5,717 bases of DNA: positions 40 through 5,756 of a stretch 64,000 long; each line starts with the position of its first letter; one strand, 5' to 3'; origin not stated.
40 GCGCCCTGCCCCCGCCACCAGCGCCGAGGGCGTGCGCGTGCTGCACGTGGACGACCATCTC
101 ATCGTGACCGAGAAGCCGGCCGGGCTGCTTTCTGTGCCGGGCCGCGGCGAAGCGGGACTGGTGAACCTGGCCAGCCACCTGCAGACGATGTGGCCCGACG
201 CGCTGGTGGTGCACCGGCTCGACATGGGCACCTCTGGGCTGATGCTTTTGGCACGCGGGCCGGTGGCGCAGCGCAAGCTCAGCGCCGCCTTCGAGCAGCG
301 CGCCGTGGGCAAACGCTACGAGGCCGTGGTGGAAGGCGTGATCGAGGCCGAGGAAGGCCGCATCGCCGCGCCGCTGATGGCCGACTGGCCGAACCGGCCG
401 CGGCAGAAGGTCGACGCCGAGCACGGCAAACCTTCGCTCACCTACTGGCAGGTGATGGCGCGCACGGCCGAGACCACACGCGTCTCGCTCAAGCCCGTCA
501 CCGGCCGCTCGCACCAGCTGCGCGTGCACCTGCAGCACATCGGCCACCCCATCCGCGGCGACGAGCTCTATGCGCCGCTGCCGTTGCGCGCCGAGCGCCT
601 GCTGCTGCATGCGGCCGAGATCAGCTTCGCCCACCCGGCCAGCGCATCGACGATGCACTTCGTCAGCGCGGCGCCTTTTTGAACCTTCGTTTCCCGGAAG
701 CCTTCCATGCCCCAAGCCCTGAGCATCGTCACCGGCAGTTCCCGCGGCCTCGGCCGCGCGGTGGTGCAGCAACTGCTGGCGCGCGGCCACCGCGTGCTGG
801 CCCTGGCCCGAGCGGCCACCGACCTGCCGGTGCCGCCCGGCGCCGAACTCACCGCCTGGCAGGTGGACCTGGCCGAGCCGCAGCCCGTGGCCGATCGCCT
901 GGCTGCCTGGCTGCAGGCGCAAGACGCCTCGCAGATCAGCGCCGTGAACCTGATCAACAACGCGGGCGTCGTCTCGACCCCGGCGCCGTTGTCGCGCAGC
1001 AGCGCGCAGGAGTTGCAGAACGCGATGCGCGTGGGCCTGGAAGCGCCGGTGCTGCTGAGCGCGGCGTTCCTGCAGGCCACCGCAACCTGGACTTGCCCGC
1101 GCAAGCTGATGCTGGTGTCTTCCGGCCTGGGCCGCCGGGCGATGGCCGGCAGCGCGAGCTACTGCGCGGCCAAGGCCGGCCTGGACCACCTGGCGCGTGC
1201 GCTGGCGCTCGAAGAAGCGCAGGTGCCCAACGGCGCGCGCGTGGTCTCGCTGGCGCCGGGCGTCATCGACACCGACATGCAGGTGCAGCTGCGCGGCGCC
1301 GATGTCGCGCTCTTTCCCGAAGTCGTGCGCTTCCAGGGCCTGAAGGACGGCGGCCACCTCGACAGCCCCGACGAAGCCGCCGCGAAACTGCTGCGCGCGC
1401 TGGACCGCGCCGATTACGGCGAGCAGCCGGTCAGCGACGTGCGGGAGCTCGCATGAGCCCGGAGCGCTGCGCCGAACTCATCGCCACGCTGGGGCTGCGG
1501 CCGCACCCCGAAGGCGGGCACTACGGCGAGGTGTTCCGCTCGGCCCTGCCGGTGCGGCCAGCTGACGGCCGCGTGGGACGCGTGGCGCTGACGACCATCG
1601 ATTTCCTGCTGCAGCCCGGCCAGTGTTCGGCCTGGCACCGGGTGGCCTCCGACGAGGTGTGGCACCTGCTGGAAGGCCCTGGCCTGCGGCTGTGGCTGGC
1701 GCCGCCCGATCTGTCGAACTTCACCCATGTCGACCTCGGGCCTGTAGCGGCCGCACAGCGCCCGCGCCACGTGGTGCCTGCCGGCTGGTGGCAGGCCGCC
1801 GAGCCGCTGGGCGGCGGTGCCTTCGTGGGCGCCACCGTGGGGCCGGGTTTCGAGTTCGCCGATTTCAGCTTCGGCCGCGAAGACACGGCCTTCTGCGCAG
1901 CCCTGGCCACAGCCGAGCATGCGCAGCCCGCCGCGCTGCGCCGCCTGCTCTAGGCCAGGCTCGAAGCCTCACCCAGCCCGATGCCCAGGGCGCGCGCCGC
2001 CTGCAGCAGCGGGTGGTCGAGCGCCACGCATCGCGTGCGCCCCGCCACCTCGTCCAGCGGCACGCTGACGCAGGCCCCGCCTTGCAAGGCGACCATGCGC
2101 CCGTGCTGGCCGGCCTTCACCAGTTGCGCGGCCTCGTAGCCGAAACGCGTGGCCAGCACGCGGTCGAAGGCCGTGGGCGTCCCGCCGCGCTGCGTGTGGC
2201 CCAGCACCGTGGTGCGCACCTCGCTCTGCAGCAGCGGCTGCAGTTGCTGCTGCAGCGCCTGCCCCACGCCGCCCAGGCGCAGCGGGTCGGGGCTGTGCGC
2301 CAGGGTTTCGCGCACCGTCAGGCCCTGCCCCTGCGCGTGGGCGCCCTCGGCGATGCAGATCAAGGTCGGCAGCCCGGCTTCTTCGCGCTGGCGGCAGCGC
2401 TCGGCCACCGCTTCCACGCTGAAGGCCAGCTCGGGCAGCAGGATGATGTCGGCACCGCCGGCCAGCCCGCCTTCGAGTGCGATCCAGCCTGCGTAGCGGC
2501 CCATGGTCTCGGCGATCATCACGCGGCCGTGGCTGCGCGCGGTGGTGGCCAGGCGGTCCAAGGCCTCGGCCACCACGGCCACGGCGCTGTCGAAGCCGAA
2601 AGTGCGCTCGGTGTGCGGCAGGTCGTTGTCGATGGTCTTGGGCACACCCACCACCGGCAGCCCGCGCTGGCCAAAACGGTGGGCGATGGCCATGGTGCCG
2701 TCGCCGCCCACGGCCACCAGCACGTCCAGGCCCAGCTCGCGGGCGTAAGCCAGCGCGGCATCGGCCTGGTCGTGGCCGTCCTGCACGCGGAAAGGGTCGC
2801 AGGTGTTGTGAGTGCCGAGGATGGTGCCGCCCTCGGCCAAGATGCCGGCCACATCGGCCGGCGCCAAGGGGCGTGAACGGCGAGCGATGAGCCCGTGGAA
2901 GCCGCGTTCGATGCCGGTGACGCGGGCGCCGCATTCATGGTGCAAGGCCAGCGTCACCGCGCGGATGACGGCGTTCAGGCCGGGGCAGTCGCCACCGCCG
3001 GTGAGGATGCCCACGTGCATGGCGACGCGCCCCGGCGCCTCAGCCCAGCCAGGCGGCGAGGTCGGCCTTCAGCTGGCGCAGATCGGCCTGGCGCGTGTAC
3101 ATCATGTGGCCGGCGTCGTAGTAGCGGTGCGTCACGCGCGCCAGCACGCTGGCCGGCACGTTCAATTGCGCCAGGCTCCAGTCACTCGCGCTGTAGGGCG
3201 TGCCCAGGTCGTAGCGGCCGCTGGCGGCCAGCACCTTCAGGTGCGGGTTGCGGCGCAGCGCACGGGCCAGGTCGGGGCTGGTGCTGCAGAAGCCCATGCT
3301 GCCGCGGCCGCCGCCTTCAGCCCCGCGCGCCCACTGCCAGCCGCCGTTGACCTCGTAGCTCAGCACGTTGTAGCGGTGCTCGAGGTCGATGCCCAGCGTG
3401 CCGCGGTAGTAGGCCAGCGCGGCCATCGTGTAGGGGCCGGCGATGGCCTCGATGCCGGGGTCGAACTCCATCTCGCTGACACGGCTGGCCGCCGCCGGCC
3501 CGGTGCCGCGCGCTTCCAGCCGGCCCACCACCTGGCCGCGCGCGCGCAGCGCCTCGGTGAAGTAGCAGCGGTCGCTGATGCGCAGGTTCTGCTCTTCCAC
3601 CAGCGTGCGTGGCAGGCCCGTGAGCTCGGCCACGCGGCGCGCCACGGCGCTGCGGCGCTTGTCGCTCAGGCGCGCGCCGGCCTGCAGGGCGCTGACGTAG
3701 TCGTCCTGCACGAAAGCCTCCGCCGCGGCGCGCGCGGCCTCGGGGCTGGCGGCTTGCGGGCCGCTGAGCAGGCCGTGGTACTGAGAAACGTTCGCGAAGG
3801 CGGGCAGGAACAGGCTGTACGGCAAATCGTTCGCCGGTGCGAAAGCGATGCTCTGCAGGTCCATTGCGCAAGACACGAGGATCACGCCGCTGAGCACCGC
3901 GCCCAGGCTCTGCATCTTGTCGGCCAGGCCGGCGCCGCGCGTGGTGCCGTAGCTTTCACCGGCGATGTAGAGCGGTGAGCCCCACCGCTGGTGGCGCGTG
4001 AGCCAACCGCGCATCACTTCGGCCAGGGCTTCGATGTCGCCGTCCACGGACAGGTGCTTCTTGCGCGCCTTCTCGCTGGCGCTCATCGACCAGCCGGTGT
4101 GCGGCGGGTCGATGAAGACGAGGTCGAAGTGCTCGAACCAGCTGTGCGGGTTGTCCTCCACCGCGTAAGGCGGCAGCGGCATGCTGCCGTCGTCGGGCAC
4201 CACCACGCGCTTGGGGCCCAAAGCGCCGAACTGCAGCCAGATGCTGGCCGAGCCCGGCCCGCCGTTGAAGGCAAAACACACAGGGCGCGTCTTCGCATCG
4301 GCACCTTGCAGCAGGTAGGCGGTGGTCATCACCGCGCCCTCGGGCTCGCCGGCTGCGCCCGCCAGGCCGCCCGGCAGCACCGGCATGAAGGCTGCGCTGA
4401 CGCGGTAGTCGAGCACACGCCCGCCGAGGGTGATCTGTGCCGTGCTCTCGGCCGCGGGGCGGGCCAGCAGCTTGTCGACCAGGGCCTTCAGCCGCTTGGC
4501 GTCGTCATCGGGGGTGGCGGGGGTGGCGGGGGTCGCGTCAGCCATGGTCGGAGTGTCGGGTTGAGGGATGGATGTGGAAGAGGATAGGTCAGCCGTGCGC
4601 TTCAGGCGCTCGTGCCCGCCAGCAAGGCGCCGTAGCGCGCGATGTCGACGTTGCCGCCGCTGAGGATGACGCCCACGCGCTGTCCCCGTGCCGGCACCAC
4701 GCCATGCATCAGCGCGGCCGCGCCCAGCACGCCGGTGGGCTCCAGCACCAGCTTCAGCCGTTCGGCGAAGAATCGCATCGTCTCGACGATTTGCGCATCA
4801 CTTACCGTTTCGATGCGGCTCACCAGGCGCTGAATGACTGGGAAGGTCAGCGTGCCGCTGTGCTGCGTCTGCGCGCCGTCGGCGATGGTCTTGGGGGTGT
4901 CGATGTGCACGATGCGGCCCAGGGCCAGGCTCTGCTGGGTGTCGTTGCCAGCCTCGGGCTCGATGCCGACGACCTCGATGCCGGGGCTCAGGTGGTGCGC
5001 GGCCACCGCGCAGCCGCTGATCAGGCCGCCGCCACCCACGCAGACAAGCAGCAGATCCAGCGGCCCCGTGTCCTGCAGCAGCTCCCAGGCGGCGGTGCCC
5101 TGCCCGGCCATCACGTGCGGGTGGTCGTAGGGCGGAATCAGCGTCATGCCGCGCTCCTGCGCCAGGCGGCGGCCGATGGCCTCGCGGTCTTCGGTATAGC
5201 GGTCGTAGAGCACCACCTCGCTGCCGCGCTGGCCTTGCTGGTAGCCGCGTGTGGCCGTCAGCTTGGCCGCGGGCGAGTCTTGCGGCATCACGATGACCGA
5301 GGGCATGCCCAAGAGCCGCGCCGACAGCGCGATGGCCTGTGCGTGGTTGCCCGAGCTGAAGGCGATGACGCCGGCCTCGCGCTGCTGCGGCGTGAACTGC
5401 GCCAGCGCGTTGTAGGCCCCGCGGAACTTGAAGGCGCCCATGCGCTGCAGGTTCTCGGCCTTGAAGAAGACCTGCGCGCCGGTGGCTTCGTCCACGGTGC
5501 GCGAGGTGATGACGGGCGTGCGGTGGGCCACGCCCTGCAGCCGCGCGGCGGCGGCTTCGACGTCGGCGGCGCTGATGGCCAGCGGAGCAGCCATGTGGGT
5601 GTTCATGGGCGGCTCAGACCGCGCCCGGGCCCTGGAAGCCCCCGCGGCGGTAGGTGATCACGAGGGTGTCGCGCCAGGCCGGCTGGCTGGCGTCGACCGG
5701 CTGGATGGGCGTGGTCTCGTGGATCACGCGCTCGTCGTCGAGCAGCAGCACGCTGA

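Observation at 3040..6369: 2OG-Fe dioxygenase coupled to a hydroxy-amino-acid dehydratase: possible two-step oxidative deamination route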

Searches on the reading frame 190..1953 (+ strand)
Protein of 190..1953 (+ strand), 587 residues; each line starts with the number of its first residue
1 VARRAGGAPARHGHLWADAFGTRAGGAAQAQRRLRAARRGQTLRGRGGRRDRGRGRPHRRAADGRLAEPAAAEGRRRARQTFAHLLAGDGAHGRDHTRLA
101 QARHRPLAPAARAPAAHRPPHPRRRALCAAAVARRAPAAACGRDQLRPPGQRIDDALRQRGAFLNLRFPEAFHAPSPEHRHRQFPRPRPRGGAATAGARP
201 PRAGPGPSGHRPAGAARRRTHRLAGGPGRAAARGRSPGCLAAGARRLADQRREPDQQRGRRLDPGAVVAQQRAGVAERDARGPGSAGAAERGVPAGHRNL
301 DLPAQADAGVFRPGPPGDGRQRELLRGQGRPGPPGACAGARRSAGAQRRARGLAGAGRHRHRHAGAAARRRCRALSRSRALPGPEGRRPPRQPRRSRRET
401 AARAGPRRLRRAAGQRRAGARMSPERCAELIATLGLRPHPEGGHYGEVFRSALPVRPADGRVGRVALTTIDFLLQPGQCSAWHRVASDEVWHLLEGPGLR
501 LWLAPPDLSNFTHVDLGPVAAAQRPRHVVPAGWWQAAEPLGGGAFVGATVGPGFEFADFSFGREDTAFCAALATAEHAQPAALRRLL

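Call 3: search_protein_families(library=pfam, proteins=[window:190-1953:+], max_evalue=0.01)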
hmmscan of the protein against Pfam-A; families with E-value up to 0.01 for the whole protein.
window:190-1953:+ (587 aa): 1 family
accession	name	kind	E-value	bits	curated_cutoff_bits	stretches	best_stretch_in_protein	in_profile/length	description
PF06172.17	Cupin_5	-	1.9e-39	135.4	25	1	429-561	2-138/139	Cupin superfamily (DUF985)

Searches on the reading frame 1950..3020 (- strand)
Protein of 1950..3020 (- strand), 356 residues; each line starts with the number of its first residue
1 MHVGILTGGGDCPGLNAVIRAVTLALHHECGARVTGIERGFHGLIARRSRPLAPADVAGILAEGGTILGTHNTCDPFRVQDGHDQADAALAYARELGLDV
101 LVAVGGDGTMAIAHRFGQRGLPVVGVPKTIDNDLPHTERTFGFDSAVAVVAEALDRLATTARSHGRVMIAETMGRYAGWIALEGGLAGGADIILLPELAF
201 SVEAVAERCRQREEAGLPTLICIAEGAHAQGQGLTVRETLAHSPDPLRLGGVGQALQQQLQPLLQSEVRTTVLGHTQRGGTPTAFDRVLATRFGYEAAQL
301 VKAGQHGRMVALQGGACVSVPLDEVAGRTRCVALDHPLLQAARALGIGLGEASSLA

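Call 3: search_protein_families(library=pfam, proteins=[window:1950-3020:-], max_evalue=0.01)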
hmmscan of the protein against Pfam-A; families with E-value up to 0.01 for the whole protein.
window:1950-3020:- (356 aa): 3 families
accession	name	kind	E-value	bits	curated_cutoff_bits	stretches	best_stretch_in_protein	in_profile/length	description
PF00365.25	PFK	-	2.4e-94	316.2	30.9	1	3-300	2-276/277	Phosphofructokinase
PF01513.26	NAD_kinase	-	0.00012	22.8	25.5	1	93-127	68-103/130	ATP-NAD kinase N-terminal domain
PF00781.29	DAGK_cat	-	0.0025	17.9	23.6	1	81-111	39-69/125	Diacylglycerol kinase catalytic domain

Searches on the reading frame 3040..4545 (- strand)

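Call 3: search_protein_families(library=pfam, proteins=[window:3040-4545:-], max_evalue=0.01)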
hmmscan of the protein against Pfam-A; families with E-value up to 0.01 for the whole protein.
window:3040-4545:- (501 aa): 1 family
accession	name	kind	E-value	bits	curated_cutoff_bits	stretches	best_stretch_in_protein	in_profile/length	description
PF00450.28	Peptidase_S10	-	3.5e-15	56.8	21.9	1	83-202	36-148/420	Serine carboxypeptidase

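Call 4: search_protein_families(library=ncbifam, proteins=[window:3040-4545:-], max_evalue=0.001)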
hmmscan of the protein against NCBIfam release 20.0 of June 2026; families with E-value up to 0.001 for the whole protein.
window:3040-4545:- (501 aa): 0 families

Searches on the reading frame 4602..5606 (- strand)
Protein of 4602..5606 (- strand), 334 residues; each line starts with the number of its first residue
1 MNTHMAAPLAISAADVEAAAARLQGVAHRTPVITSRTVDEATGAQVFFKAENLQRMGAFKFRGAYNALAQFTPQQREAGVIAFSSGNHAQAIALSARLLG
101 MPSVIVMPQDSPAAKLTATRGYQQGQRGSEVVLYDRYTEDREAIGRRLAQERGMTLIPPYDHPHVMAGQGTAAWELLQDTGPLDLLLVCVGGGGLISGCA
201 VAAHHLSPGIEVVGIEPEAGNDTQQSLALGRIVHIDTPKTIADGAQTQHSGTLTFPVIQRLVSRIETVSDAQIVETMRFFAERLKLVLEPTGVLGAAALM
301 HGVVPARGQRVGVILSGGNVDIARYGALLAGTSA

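Call 3: search_protein_families(library=pfam, proteins=[window:4602-5606:-], max_evalue=0.01)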
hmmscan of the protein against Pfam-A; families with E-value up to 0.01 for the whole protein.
window:4602-5606:- (334 aa): 1 family
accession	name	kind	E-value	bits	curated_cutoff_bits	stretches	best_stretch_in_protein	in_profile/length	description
PF00291.31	PALP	-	5.4e-74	249.6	35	1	28-317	6-295/295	Pyridoxal-phosphate dependent enzyme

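Call 4: search_protein_families(library=ncbifam, proteins=[window:4602-5606:-], max_evalue=0.001)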
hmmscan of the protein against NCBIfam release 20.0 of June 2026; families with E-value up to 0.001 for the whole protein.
window:4602-5606:- (334 aa): 37 families (the best 25 are shown)
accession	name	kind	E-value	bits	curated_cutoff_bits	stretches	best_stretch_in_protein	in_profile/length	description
NF005454.0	PRK07048.1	equivalog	2.4e-162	539.6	452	1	9-331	5-322/324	threo-3-hydroxy-L-aspartate ammonia-lyase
NF005600.0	PRK07334.1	equivalog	8.5e-91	304.5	496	1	6-322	5-314/408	threonine ammonia-lyase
NF045641.2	BHydaspDhtseBhcB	equivalog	2.4e-89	299.6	550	1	13-324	4-309/312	beta-hydroxyaspartate dehydratase BhcB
TIGR01127.1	ilvA_1Cterm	equivalog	4.3e-88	295.9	378.75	1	30-323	1-289/380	threonine ammonia-lyase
NF006389.0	PRK08638.1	equivalog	8.4e-82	274.8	453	1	5-325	3-320/333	bifunctional threonine ammonia-lyase/L-serine ammonia-lyase TdcB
NF005292.0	PRK06815.1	equivalog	1.2e-73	247.9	371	1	15-327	7-315/320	threonine/serine dehydratase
NF006390.0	PRK08639.1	equivalog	5.8e-71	239.6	421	1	10-326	6-321/418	threonine ammonia-lyase IlvA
TIGR01124.1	ilvA_2Cterm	equivalog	5.9e-71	239.6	411.3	1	20-324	8-310/499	threonine ammonia-lyase, biosynthetic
NF005680.0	PRK07476.1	equivalog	6.4e-71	239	413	1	10-329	4-320/326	hydroxyectoine utilization dehydratase EutB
NF005147.0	PRK06608.1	equivalog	3e-70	236.7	380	1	11-328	6-319/339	serine/threonine dehydratase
NF006674.0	PRK09224.1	subfamily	1.6e-68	231.7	577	1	20-324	16-318/508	threonine ammonia-lyase IlvA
TIGR02991.1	ectoine_eutB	equivalog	1.3e-65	221.4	413.35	1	11-328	1-314/317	hydroxyectoine utilization dehydratase EutB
TIGR02079.1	THD1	equivalog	8.7e-65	219.1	440.55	1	15-326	2-313/410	threonine ammonia-lyase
NF009130.0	PRK12483.1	subfamily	6.2e-64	216.4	801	1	19-324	27-330/521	threonine ammonia-lyase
NF006094.0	PRK08246.1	subfamily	6.5e-64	216.3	331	1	11-324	5-308/310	serine/threonine dehydratase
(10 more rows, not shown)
